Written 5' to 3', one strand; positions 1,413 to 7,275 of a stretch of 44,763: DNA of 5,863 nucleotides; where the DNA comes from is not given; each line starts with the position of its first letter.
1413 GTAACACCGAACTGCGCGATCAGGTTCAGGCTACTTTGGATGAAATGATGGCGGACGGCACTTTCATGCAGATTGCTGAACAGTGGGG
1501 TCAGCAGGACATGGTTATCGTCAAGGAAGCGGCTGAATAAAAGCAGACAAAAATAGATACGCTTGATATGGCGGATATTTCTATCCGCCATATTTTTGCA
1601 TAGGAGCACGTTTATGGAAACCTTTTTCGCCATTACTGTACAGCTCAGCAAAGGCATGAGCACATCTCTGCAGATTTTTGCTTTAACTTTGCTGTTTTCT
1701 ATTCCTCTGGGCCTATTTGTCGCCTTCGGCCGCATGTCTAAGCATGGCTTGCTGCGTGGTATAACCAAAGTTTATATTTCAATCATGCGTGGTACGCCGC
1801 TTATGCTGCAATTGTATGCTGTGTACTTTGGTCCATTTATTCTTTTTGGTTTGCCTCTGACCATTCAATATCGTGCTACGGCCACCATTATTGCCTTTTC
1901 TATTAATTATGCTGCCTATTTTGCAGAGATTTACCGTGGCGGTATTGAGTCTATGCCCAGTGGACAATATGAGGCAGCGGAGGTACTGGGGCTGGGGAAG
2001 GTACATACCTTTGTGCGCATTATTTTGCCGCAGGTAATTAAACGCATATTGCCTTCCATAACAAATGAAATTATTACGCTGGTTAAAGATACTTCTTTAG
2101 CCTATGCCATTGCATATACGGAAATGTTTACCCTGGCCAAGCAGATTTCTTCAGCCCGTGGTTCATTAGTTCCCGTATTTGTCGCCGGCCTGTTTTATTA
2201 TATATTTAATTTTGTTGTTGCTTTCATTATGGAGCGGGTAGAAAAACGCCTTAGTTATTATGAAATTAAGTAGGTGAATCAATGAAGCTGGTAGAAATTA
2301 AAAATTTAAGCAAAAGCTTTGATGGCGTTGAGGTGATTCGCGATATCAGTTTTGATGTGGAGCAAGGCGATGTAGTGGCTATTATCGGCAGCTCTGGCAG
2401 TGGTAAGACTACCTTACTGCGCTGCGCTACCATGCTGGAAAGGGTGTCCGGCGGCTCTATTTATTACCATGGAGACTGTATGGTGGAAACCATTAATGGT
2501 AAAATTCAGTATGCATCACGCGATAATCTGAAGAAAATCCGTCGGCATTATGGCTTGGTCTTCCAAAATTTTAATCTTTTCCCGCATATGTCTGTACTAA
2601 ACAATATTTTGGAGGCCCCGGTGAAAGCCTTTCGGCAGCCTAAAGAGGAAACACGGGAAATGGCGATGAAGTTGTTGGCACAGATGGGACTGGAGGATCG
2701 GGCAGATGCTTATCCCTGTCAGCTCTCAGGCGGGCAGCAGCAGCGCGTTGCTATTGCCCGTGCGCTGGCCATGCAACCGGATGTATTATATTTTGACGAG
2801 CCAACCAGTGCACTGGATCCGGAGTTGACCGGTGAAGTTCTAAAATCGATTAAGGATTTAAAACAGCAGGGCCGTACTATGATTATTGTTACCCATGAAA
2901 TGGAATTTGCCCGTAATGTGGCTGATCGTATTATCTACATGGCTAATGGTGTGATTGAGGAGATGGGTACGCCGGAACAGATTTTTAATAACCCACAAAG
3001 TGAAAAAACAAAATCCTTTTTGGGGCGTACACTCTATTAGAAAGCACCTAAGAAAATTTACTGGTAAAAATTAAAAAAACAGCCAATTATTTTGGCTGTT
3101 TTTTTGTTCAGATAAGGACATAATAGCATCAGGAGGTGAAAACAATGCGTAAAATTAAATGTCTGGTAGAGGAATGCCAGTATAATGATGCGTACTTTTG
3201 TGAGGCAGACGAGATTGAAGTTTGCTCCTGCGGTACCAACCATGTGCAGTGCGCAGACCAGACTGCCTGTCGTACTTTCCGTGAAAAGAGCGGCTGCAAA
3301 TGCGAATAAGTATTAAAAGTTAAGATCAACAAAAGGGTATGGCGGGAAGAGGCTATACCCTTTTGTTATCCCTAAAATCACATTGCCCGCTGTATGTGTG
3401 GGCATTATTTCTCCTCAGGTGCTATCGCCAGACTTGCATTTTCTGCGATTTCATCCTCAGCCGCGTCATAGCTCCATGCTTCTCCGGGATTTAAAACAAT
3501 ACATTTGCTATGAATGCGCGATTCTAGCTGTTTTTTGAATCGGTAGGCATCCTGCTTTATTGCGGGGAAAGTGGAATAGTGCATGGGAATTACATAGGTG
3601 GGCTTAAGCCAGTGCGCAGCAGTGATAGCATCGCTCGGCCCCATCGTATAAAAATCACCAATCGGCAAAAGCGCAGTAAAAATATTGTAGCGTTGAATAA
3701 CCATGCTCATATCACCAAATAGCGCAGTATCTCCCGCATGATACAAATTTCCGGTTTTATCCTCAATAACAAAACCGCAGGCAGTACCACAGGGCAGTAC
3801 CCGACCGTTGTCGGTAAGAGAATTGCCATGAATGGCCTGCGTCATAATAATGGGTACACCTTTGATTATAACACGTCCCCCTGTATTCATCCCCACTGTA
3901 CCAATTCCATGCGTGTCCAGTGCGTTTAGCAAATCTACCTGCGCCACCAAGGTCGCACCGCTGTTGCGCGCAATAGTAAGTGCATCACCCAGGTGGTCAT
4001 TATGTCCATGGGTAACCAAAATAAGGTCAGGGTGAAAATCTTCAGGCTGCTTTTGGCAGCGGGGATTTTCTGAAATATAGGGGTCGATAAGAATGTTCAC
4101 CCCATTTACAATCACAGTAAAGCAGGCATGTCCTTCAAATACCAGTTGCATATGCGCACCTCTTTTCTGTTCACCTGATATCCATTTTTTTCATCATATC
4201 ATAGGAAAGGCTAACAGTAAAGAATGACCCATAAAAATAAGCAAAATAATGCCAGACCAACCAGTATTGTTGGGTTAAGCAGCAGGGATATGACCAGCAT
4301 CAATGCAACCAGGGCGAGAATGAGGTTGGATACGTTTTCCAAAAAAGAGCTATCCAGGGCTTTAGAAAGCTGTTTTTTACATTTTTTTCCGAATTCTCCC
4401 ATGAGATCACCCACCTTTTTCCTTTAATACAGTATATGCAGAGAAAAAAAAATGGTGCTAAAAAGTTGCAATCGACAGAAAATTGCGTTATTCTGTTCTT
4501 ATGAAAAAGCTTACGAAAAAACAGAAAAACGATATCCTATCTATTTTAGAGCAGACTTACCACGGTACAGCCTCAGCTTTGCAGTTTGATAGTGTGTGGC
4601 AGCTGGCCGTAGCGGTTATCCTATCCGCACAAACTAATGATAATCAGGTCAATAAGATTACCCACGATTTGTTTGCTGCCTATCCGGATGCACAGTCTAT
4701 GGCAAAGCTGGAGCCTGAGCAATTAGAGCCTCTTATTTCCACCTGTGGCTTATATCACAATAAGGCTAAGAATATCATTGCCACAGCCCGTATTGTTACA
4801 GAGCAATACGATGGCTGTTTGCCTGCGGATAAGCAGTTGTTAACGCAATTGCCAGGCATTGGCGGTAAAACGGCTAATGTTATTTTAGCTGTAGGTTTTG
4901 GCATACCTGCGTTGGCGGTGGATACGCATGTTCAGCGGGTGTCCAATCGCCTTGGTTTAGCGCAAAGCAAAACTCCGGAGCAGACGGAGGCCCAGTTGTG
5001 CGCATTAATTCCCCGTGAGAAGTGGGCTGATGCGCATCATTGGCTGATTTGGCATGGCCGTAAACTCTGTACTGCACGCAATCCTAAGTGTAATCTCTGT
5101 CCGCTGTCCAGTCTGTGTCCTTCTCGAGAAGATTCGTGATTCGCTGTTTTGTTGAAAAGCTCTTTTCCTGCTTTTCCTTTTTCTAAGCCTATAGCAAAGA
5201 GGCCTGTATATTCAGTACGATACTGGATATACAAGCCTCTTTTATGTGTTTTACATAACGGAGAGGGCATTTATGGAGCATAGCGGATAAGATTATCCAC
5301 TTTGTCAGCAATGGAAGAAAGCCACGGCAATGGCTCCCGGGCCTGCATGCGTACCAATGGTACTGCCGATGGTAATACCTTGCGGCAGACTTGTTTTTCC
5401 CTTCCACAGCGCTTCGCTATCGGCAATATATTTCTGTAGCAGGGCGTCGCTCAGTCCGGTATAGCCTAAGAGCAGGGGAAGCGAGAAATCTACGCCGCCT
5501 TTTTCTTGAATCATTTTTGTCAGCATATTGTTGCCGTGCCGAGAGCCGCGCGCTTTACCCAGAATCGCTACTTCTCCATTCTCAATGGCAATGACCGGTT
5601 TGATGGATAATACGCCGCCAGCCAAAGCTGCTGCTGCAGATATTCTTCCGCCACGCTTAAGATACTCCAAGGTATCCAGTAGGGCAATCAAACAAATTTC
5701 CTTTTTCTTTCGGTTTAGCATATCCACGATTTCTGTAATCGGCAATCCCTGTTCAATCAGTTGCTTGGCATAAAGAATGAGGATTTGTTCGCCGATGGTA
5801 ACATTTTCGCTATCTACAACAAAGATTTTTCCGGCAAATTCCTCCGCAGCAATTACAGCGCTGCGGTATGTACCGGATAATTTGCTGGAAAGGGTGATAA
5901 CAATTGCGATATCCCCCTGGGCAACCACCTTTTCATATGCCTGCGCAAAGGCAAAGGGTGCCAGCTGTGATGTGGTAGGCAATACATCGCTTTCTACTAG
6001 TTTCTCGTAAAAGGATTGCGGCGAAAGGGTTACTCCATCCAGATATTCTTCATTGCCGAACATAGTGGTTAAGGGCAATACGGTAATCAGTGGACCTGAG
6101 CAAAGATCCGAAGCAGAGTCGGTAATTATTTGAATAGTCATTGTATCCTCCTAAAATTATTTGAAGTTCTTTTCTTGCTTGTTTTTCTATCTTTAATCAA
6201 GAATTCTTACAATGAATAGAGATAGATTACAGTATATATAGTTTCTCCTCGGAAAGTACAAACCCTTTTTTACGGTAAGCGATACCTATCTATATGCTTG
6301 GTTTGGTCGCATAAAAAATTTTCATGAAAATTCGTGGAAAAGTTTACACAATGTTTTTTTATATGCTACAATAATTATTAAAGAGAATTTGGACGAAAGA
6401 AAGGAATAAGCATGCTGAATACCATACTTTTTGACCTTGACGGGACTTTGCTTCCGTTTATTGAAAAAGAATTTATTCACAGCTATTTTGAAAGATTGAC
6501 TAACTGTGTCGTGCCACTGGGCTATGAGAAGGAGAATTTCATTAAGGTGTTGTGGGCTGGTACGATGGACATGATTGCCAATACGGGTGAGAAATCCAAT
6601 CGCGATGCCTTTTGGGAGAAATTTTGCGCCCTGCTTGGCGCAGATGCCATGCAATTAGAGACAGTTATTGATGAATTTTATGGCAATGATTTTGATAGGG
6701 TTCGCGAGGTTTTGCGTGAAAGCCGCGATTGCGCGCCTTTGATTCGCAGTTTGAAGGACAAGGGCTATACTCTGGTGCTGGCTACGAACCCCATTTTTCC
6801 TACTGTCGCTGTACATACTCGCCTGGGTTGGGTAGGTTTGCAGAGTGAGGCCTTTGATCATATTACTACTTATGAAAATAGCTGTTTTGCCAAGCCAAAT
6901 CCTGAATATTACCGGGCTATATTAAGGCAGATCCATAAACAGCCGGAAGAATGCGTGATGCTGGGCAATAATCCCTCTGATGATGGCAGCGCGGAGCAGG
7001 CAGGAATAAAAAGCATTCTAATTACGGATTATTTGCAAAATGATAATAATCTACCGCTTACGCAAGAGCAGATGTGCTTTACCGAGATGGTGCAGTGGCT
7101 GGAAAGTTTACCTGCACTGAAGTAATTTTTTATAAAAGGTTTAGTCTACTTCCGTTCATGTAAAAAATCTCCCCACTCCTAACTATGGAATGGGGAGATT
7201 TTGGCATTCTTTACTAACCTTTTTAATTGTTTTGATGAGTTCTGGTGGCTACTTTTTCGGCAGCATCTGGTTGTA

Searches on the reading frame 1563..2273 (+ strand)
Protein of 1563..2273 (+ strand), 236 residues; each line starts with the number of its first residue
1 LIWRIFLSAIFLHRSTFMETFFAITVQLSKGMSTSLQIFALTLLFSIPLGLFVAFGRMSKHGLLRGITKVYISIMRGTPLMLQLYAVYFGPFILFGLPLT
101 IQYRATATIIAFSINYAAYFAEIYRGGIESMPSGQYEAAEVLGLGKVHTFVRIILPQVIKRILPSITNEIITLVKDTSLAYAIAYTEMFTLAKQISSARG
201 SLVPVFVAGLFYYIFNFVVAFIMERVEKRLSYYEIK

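Call 66: search_protein_families(library=pfam, proteins=[window:1563-2273:+], max_evalue=0.00001)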
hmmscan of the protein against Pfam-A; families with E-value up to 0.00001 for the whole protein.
window:1563-2273:+ (236 aa): 1 family
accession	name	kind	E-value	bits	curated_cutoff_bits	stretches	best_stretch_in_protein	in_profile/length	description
PF00528.27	BPD_transp_1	-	1.8e-27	96.7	26.4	1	47-231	2-183/184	Binding-protein-dependent transport system inner membrane component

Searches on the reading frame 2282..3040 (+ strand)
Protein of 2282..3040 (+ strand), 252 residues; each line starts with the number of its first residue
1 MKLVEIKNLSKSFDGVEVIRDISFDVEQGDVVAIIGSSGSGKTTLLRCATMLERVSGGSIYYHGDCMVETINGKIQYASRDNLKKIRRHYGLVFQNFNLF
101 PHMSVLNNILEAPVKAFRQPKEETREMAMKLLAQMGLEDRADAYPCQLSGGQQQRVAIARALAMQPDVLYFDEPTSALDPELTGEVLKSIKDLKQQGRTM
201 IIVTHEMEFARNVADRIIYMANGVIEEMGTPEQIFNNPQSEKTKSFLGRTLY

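Call 66: search_protein_families(library=pfam, proteins=[window:2282-3040:+], max_evalue=0.00001)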
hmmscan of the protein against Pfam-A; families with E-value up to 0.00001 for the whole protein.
window:2282-3040:+ (252 aa): 3 families
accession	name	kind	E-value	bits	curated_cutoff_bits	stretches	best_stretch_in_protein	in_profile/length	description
PF00005.33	ABC_tran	-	1.5e-34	120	25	1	20-176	2-137/137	ABC transporter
PF13304.12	AAA_21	-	2.6e-11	44.6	27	0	147-208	237-301/304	AAA domain, putative AbiEii toxin, Type IV TA system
PF02463.25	SMC_N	-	2.1e-08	34.3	40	0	131-218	126-209/220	RecF/RecN/SMC N terminal domain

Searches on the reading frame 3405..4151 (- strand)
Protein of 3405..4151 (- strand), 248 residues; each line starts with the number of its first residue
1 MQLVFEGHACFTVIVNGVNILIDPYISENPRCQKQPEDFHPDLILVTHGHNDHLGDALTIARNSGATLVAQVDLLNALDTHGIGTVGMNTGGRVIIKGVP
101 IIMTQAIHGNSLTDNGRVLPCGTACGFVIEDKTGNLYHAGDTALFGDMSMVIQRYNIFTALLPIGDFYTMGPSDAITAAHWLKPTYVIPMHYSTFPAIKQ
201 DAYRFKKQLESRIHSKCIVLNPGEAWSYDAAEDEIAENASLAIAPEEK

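Call 66: search_protein_families(library=pfam, proteins=[window:3405-4151:-], max_evalue=0.00001)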
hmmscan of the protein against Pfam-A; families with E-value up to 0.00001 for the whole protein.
window:3405-4151:- (248 aa): 3 families
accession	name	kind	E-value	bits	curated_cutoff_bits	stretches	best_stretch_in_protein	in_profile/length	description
PF13483.12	Lactamase_B_3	-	1.8e-22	80.5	24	1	3-191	2-160/160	Beta-lactamase superfamily domain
PF12706.13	Lactamase_B_2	-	9.8e-22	78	27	1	19-192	2-200/200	Beta-lactamase superfamily domain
PF00753.33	Lactamase_B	-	2.9e-14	53.9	22.7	1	11-182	9-181/196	Metallo-beta-lactamase superfamily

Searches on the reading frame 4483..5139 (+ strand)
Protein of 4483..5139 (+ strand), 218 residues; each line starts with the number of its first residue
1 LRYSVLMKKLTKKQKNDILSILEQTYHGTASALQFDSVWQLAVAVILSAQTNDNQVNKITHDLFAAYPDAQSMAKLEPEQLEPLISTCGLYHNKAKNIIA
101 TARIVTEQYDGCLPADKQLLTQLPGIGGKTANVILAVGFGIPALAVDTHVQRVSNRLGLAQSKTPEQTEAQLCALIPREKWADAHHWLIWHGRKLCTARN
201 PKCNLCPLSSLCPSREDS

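Call 66: search_protein_families(library=pfam, proteins=[window:4483-5139:+], max_evalue=0.00001)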
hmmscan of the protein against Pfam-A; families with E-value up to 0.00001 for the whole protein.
window:4483-5139:+ (218 aa): 3 families
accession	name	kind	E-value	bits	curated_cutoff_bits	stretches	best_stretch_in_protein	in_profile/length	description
PF00730.31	HhH-GPD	-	3.3e-28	98.6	26.2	1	43-177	1-107/108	HhH-GPD superfamily base excision DNA repair protein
PF10576.14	EndIII_4Fe-2S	-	3.6e-06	27.5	20.5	1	196-212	1-17/17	Iron-sulfur binding domain of endonuclease III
PF00633.29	HHH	-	3.6e-06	27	24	1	111-136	4-29/30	Helix-hairpin-helix motif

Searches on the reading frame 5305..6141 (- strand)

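Call 49: search_protein_families(library=pfam, proteins=[window:5305-6141:-], max_evalue=0.01)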
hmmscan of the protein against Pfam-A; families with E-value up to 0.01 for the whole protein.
window:5305-6141:- (278 aa): 1 family
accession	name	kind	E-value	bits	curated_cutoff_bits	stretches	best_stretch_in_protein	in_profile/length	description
PF02645.21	DegV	-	1.7e-69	234.7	27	1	2-276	1-278/280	Uncharacterised protein, DegV family COG1307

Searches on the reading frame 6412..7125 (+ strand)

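Call 49: search_protein_families(library=pfam, proteins=[window:6412-7125:+], max_evalue=0.01)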
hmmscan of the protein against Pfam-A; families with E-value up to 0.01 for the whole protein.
window:6412-7125:+ (237 aa): 4 families
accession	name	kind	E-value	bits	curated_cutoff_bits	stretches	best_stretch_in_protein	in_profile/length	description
PF00702.32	Hydrolase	-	1e-18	68.9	26.4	1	3-198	2-191/191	haloacid dehalogenase-like hydrolase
PF13419.12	HAD_2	-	5.4e-17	62.9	23.8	1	5-203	1-177/178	Haloacid dehalogenase-like hydrolase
PF13242.12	Hydrolase_like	-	3.2e-07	30.6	22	1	160-205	3-49/75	HAD-hyrolase-like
PF12710.13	HAD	-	0.00021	22.2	27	1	5-190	1-184/189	haloacid dehalogenase-like hydrolase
